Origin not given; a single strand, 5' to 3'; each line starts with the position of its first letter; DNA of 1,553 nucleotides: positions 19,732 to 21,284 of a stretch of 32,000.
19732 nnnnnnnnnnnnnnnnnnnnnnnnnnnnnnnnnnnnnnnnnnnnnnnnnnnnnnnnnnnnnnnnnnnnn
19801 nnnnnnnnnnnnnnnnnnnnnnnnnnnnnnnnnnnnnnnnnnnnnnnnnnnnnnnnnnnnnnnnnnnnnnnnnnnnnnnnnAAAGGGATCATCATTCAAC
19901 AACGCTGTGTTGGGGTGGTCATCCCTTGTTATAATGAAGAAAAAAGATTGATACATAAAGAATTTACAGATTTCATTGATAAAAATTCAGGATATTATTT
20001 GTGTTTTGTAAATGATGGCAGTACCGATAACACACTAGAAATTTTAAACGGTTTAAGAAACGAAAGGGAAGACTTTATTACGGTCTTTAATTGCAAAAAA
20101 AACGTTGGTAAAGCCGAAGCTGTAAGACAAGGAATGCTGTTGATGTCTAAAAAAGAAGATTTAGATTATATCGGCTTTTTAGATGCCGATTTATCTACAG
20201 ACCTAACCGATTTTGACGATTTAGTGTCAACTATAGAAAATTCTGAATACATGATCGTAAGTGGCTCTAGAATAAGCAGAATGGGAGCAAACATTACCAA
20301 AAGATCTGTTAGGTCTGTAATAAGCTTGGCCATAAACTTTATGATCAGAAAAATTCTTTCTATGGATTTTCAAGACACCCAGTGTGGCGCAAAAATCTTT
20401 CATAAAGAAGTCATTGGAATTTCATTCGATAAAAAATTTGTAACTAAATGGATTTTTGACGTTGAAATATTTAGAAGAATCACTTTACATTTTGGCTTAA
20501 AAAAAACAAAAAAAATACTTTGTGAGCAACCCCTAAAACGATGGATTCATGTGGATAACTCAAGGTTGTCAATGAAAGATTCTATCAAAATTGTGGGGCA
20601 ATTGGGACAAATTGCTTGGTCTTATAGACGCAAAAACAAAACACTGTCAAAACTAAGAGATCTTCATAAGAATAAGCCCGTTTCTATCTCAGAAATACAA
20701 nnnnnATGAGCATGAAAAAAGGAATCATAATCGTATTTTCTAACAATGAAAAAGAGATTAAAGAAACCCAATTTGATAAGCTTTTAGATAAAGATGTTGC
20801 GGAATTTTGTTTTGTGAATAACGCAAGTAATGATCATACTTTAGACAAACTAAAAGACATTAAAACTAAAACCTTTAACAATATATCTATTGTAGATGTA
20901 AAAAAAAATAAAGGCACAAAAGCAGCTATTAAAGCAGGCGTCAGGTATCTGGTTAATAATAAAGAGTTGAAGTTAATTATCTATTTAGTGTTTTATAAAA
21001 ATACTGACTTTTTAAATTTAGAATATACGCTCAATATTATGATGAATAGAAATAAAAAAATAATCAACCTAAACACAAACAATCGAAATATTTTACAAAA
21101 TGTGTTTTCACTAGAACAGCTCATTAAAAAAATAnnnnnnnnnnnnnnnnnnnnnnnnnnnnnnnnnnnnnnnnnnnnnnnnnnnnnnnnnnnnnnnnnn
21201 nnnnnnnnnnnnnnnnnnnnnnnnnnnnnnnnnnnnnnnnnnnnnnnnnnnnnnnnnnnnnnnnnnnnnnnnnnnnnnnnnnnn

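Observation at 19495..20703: Receiver domain fused directly to a polyprenyl-phosphate-type GT2: phosphorylation-gated sugar-carrier synthesis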

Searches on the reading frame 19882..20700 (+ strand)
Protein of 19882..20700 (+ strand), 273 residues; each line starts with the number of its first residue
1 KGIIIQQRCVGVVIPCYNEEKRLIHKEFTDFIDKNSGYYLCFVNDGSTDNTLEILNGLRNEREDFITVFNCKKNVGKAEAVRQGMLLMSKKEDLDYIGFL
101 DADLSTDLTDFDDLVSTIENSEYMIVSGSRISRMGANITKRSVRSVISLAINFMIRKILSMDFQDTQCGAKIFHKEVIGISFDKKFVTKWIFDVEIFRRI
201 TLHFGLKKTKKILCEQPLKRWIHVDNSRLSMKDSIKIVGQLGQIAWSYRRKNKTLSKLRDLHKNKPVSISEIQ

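Call 17: search_solved_structures(query=window:19882-20700:+, max_evalue=0.01, show_alignments=3)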
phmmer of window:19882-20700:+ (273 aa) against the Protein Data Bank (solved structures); distinct sequences matched with E-value up to 0.01: 6.
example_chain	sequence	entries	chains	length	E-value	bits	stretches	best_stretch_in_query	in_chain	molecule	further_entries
9bhc_C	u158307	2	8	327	7.5e-06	29.1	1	9-177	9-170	Undecaprenyl-phosphate 4-deoxy-4-formamido-L-arabinose transferase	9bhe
8vxh_A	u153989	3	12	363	9.5e-06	28.8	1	9-177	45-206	Undecaprenyl-phosphate 4-deoxy-4-formamido-L-arabinose transferase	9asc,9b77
9hwj_A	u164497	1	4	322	2.2e-05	27.5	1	8-178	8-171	Undecaprenyl-phosphate 4-deoxy-4-formamido-L-arabinose transferase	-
5eke_A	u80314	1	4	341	0.00017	24.7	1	11-144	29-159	Uncharacterized glycosyltransferase sll0501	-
5ekp_C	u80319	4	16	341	0.00017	24.7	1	11-144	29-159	Uncharacterized glycosyltransferase sll0501 | Glycosyltransferase sll0501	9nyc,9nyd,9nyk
9nye_A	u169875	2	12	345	0.00018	24.6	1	11-144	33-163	Glycosyltransferase sll0501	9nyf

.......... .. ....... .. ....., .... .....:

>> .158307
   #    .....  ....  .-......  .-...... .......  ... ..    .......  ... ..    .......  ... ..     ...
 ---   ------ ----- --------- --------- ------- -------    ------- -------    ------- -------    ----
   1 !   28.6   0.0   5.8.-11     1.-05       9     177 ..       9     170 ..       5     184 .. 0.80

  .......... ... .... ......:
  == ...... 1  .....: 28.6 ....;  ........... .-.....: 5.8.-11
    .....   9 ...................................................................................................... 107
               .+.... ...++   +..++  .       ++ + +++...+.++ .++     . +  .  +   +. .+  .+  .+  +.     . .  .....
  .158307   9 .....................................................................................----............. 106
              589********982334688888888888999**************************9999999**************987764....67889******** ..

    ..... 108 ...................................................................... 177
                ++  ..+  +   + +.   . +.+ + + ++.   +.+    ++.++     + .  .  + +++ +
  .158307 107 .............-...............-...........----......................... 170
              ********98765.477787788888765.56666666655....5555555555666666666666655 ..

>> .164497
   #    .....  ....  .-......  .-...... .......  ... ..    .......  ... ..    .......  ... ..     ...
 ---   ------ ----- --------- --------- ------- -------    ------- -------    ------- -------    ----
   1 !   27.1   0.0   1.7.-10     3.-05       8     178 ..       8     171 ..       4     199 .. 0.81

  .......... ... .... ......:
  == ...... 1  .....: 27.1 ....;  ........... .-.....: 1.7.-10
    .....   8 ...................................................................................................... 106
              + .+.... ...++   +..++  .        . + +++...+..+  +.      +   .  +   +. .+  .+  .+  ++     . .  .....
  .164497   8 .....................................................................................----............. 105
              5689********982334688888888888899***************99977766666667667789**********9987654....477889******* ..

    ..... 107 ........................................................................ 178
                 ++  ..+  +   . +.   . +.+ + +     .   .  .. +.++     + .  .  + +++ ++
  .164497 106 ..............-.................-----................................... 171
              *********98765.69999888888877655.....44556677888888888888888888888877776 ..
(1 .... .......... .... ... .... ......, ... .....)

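Call 19: search_protein_families(library=ncbifam, proteins=[window:19882-20700:+], max_evalue=0.001)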
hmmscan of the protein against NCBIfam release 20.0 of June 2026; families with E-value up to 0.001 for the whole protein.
window:19882-20700:+ (273 aa): 9 families
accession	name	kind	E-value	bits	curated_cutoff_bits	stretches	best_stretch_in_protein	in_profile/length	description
TIGR03937.1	PgaC_IcaA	equivalog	3e-13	49.5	422.3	1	8-126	45-159/407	poly-beta-1,6-N-acetyl-D-glucosamine synthase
NF007986.1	PRK10714.1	equivalog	3.8e-12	45.8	529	1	9-179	7-170/316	undecaprenyl-phosphate 4-deoxy-4-formamido-L-arabinose transferase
NF058614.1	PPMAGASynPpgS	equivalog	3.5e-09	36.4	370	1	11-177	3-161/226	polyprenyl-phospho-N-acetylgalactosaminyl synthase PpgS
NF047588.1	GlcsyltransPgfSStrep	equivalog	4.8e-09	35.9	500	1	10-171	3-157/308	glycosyltransferase PgfS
TIGR04182.1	glyco_TIGR04182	equivalog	2.8e-07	30.2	325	1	10-178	2-156/293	S-layer glycoprotein N-glycosyltransferase AglJ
NF007482.0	PRK10073.1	equivalog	1e-06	28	423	1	8-119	6-111/334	glycosyltransferase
NF047683.1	TeichurnBiosyTuaG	equivalog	1.4e-06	28.1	400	1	6-123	4-116/252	teichuronic acid biosynthesis protein TuaG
TIGR03469.1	HpnB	hypoth_equivalog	0.0001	21.5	379.25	1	10-127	46-169/386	hopene-associated glycosyltransferase HpnB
TIGR04283.1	glyco_like_mftF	equivalog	0.00013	21.6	182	1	11-138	2-116/221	TIGR04283 family arsenosugar biosynthesis glycosyltransferase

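Call 49: search_solved_structures(query=A3, max_evalue=0.001, show_alignments=2)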
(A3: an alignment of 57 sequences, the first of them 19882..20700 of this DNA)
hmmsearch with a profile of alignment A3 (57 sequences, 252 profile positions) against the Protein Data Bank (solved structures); distinct sequences matched with E-value up to 0.001: 23.
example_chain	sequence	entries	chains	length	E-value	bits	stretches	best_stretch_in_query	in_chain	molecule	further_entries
9hwj_A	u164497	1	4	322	4.5e-18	68.8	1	3-182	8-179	Undecaprenyl-phosphate 4-deoxy-4-formamido-L-arabinose transferase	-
5eke_A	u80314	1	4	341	4.3e-16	62.3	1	5-153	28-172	Uncharacterized glycosyltransferase sll0501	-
5ekp_C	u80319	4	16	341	4.3e-16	62.3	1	5-153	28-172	Uncharacterized glycosyltransferase sll0501 | Glycosyltransferase sll0501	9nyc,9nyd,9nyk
9nye_A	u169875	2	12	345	4.5e-16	62.2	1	5-153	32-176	Glycosyltransferase sll0501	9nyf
9bhc_C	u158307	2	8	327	6.5e-16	61.7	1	3-180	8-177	Undecaprenyl-phosphate 4-deoxy-4-formamido-L-arabinose transferase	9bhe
8vxh_A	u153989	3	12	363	9.1e-16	61.2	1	3-180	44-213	Undecaprenyl-phosphate 4-deoxy-4-formamido-L-arabinose transferase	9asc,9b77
5mlz_A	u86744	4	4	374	3.9e-14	55.9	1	3-155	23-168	Dolichol monophosphate mannose synthase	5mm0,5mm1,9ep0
2z87_A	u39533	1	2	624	2.9e-12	49.8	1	6-97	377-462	Chondroitin synthase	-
2z86_A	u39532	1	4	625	2.9e-12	49.8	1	6-97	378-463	Chondroitin synthase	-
3l7m_A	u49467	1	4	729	1.3e-09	41.1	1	2-98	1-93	Teichoic acid biosynthesis protein F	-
3l7i_A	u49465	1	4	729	1.3e-09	41.1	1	2-98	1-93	Teichoic acid biosynthesis protein F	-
3l7j_A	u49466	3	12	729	1.3e-09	41.1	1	2-98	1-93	Teichoic acid biosynthesis protein F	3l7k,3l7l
5hea_A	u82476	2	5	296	8.4e-09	38.4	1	5-98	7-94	Putative glycosyltransferase (GalT1)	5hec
8bz8_A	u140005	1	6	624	2.3e-08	37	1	4-131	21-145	Glycosyltransferase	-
8bz4_A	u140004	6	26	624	2.3e-08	37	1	4-131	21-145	Glycosyltransferase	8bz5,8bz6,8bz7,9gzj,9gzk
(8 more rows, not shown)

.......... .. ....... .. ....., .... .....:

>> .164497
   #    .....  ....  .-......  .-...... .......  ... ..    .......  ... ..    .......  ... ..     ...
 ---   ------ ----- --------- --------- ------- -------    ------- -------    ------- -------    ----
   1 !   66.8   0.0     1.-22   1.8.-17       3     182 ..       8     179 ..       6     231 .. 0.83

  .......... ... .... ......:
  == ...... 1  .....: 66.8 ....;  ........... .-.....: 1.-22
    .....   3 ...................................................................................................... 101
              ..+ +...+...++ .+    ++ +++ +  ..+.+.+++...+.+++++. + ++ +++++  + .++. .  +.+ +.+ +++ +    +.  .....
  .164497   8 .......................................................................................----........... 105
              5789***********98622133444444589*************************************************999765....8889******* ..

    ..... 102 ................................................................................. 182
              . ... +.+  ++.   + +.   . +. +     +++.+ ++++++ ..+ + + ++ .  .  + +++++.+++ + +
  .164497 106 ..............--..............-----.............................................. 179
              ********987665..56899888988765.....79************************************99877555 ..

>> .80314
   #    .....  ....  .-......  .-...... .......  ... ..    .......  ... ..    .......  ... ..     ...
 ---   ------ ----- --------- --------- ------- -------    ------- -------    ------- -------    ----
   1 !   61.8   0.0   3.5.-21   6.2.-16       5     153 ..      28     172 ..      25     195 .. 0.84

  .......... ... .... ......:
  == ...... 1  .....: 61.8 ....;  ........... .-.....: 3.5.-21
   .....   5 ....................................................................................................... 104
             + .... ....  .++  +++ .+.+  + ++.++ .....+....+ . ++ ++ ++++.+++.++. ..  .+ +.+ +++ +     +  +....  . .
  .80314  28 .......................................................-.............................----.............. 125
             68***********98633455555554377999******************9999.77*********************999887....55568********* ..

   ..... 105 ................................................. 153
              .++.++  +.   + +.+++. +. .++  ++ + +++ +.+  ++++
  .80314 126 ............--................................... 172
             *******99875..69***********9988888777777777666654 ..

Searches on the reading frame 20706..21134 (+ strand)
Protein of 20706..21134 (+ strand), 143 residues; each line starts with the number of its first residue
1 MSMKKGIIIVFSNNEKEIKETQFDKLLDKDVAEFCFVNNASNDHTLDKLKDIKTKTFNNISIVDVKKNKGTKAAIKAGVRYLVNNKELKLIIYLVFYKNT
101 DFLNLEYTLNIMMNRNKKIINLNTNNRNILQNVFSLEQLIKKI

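Call 3: search_protein_families(library=pfam, proteins=[window:20706-21134:+], max_evalue=0.01)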
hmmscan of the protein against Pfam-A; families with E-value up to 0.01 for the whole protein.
window:20706-21134:+ (143 aa): 1 family
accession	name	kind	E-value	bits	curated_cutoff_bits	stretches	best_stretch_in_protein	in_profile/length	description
PF00535.33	Glycos_transf_2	-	1.3e-06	28.9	23.3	1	7-81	2-76/168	Glycosyl transferase family 2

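Call 4: search_protein_families(library=ncbifam, proteins=[window:20706-21134:+], max_evalue=0.01)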
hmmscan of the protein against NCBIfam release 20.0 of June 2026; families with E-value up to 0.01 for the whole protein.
window:20706-21134:+ (143 aa): 2 families
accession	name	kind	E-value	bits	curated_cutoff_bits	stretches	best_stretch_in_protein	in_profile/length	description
NF047588.1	GlcsyltransPgfSStrep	equivalog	7.3e-07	28.7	500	1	3-83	1-85/308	glycosyltransferase PgfS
TIGR03937.1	PgaC_IcaA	equivalog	4.2e-05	22.7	422.3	1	7-81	49-123/407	poly-beta-1,6-N-acetyl-D-glucosamine synthase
